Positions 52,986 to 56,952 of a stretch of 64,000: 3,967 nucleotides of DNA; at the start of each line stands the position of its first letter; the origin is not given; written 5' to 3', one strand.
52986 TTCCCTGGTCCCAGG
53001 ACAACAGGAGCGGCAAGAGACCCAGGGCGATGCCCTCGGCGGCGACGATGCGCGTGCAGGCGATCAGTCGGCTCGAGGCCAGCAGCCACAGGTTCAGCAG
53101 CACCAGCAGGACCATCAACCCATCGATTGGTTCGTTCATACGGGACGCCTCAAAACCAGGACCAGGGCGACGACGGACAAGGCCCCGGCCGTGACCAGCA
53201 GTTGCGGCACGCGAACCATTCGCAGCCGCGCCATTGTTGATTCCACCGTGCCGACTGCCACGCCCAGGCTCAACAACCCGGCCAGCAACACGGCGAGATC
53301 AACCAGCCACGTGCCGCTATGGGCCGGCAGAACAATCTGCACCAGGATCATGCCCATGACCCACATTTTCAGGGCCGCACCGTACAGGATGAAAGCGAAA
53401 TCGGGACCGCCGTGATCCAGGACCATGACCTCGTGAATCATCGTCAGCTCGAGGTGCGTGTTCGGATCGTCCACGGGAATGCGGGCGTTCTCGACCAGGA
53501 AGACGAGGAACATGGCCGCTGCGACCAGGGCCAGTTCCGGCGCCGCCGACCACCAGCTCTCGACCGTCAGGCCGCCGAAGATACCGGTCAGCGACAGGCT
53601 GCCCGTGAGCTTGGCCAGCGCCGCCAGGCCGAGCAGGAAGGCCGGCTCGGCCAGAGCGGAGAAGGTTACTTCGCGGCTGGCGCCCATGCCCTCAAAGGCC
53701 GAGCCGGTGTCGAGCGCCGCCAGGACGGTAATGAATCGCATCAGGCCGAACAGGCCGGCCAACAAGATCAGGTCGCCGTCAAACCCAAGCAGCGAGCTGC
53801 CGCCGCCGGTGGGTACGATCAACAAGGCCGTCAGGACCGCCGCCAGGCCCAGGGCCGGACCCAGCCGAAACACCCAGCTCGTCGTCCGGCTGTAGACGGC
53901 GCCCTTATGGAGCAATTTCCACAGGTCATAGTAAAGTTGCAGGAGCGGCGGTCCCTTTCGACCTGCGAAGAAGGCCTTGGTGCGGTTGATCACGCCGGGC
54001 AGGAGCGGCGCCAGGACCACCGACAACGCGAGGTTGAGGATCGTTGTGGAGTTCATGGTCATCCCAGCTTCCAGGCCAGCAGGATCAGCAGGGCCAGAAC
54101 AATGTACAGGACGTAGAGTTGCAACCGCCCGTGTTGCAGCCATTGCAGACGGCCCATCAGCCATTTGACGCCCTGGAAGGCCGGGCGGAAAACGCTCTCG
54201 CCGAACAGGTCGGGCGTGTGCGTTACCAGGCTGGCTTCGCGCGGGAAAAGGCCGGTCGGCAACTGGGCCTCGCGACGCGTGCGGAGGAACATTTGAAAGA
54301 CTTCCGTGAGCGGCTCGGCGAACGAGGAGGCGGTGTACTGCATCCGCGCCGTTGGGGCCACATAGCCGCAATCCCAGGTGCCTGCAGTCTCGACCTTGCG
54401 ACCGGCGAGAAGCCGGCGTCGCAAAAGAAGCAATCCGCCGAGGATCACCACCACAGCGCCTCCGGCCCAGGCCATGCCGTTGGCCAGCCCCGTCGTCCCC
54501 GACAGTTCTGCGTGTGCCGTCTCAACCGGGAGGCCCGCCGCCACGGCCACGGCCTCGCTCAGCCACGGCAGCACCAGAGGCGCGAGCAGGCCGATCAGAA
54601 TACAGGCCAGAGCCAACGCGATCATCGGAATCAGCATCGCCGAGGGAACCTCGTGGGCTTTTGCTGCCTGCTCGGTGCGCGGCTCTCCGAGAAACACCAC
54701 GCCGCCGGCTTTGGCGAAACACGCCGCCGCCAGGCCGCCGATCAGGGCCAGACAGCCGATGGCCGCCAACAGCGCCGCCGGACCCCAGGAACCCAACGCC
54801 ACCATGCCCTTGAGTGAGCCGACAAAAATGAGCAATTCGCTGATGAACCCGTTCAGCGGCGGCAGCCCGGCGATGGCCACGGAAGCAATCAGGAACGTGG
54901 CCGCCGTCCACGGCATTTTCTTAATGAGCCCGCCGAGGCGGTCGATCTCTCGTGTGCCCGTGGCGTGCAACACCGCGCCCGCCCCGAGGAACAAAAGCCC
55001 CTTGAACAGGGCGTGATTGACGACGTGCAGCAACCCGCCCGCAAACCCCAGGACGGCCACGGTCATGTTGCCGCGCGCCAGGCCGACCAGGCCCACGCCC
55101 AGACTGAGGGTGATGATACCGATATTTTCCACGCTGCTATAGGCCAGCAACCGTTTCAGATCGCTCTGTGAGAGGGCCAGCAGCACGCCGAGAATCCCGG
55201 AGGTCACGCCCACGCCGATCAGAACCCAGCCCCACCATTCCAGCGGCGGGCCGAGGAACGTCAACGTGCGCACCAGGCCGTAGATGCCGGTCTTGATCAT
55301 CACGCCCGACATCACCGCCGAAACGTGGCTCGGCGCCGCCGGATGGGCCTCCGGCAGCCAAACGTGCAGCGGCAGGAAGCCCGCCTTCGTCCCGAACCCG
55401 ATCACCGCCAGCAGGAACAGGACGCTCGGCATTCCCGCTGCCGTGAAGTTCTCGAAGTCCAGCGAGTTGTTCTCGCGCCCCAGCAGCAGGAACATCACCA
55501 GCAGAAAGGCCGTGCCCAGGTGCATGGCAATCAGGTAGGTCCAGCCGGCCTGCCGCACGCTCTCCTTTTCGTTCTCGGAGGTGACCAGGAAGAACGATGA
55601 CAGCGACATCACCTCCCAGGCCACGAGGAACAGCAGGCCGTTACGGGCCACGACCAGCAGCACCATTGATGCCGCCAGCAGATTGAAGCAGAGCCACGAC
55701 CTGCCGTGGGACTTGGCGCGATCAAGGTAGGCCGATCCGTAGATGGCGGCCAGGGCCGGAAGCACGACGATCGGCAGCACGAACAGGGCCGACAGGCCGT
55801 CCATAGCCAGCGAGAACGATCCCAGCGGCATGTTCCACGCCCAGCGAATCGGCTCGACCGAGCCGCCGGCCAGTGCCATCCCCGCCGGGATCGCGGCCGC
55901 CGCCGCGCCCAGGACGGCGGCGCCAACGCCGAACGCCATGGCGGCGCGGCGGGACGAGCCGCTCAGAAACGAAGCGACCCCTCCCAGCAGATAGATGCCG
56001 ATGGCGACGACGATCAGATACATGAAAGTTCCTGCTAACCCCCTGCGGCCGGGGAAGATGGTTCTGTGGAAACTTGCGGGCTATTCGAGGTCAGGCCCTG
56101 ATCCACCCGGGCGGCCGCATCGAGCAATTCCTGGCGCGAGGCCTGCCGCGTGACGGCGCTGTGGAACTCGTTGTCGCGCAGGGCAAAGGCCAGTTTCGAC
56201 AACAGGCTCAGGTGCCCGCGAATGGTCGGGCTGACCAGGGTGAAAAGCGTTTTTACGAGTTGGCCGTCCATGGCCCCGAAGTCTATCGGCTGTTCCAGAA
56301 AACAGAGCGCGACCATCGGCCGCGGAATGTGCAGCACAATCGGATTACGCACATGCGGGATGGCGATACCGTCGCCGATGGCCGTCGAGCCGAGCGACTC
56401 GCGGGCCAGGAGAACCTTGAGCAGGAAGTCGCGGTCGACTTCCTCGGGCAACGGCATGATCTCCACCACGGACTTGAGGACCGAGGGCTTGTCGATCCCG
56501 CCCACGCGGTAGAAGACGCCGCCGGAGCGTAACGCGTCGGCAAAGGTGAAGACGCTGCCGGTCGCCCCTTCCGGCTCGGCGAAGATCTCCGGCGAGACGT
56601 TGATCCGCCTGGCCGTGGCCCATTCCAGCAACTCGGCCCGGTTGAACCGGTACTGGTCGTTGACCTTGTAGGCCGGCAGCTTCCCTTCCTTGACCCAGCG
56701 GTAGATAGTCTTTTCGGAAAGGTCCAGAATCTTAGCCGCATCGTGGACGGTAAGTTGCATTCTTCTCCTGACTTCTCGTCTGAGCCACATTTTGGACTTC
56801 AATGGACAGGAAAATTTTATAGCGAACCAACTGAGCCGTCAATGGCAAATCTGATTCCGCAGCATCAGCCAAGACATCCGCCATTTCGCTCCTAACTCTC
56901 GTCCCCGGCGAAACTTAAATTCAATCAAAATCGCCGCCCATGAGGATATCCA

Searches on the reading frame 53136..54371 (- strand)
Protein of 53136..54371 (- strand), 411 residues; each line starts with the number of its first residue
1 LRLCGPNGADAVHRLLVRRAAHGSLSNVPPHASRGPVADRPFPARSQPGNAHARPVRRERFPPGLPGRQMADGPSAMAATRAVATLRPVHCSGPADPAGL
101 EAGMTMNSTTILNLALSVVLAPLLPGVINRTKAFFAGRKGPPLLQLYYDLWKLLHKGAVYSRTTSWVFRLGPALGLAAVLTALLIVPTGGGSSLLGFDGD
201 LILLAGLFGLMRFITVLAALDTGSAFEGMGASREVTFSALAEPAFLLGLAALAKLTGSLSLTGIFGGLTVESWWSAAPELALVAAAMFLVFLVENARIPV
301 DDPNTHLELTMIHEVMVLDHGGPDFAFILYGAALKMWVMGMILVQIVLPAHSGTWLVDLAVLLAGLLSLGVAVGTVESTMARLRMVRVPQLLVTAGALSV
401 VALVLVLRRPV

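Call 3: search_protein_families(library=pfam, proteins=[window:53136-54371:-], max_evalue=0.01)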
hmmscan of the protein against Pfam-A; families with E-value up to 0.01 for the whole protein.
window:53136-54371:- (411 aa): 1 family
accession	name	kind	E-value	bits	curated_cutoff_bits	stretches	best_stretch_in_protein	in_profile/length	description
PF00146.26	NADHdh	-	1.3e-31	110.5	27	1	114-406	8-297/298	NADH dehydrogenase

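Call 4: search_protein_families(library=ncbifam, proteins=[window:53136-54371:-], max_evalue=0.01)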
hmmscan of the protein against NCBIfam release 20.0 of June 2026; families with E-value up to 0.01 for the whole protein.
window:53136-54371:- (411 aa): 2 families
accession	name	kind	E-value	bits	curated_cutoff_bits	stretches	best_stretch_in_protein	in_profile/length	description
NF004741.0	PRK06076.1-2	equivalog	4.8e-11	42.4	305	1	143-386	66-308/337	NADH-quinone oxidoreductase subunit NuoH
NF004740.0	PRK06076.1-1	equivalog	8.2e-08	32.1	399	1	110-363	18-272/325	NADH-quinone oxidoreductase subunit NuoH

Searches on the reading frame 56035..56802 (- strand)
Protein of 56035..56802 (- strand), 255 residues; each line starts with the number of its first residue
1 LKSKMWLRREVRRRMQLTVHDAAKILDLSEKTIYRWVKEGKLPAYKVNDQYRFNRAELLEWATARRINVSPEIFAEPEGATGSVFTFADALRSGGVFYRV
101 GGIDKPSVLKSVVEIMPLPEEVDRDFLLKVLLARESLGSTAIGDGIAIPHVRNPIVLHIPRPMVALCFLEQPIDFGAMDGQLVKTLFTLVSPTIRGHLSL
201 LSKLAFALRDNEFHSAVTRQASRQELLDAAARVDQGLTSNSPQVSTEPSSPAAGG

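Call 3: search_protein_families(library=pfam, proteins=[window:56035-56802:-], max_evalue=0.01)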
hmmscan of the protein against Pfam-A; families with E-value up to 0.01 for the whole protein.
window:56035-56802:- (255 aa): 8 families
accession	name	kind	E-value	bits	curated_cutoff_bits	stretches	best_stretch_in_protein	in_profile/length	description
PF00359.27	PTS_EIIA_2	-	4.9e-22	78.9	27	1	103-228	15-139/144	Phosphoenolpyruvate-dependent sugar phosphotransferase system, EIIA 2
PF12728.13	HTH_17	-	2e-17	63.6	27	1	17-66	2-51/51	Helix-turn-helix domain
PF00376.29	MerR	-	7.5e-05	22.9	28.2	1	21-46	4-29/38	MerR family regulatory protein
PF13384.12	HTH_23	-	0.00012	22.2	24.6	1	16-38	17-39/50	Homeodomain-like domain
PF13551.12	HTH_29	-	0.00074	20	28.1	1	18-38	14-34/64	Winged helix-turn helix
PF13518.12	HTH_28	-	0.0025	18.3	25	1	18-38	14-34/52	Helix-turn-helix domain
PF13542.12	HTH_Tnp_ISL3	-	0.0032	17.3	27.4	1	13-38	26-48/51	Helix-turn-helix domain of transposase family ISL3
PF20432.4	Xre-like-HTH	-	0.0087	16.8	25.8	0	10-41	17-49/63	Antitoxin Xre-like helix-turn-helix domain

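Call 4: search_protein_families(library=ncbifam, proteins=[window:56035-56802:-], max_evalue=0.01)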
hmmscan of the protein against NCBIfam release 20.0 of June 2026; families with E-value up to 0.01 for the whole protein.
window:56035-56802:- (255 aa): 14 families
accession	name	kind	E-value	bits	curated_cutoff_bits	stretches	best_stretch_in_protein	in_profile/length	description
TIGR00848.1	fruA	subfamily_domain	1.2e-17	64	103.5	1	122-216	33-128/129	fructose PTS transporter subunit IIA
TIGR01419.1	nitro_reg_IIA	equivalog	5.6e-17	61.9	138.7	1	101-226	16-139/145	PTS IIA-like nitrogen regulatory protein PtsN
NF008145.0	PRK10896.1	equivalog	1.9e-14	53.7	221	1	121-226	44-149/161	PTS IIA-like nitrogen regulatory protein PtsN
TIGR01764.1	excise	domain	6.5e-14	52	28.8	1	17-63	2-48/49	excisionase family DNA-binding protein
NF047737.1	antiphage_MADS1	equivalog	1.1e-13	51.2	80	1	17-61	4-48/49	methylation-associated defense system helix-turn-helix domain-containing protein MAD1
NF007389.0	PRK09913.1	equivalog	2e-11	44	151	1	102-227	15-139/148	PTS fructose transporter subunit IIA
NF007293.0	PRK09765.1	equivalog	7e-09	34.7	763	1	125-241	43-158/639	PTS 2-O-a-mannosyl-D-glycerate transporter subunit IIABC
NF011663.0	PRK15083.1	subfamily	2e-05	22.8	589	1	128-229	533-633/639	PTS mannitol transporter subunit IICBA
NF008319.0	PRK11109.1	equivalog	8.1e-05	22.1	302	1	128-227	40-136/376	fused PTS fructose transporter subunit IIA/HPr protein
NF010351.0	PRK13779.1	equivalog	0.00054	18.9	766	1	108-213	21-122/503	bifunctional PTS system fructose-specific transporter subunit IIA/HPr protein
NF033518.0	transpos_IS607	equivalog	0.0029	17.2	110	1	21-60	2-42/187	IS607 family transposase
NF033787.1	HTH_BldC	subfamily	0.0031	17.3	77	1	17-45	3-31/49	BldC family transcriptional regulator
NF040990.2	MamR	equivalog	0.0041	17.4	100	1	6-56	33-83/91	magnetosome protein MamR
NF040522.1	VC1465_fam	subfamily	0.0072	16.4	70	0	10-37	3-30/111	VC1465 family Xer recombination activation factor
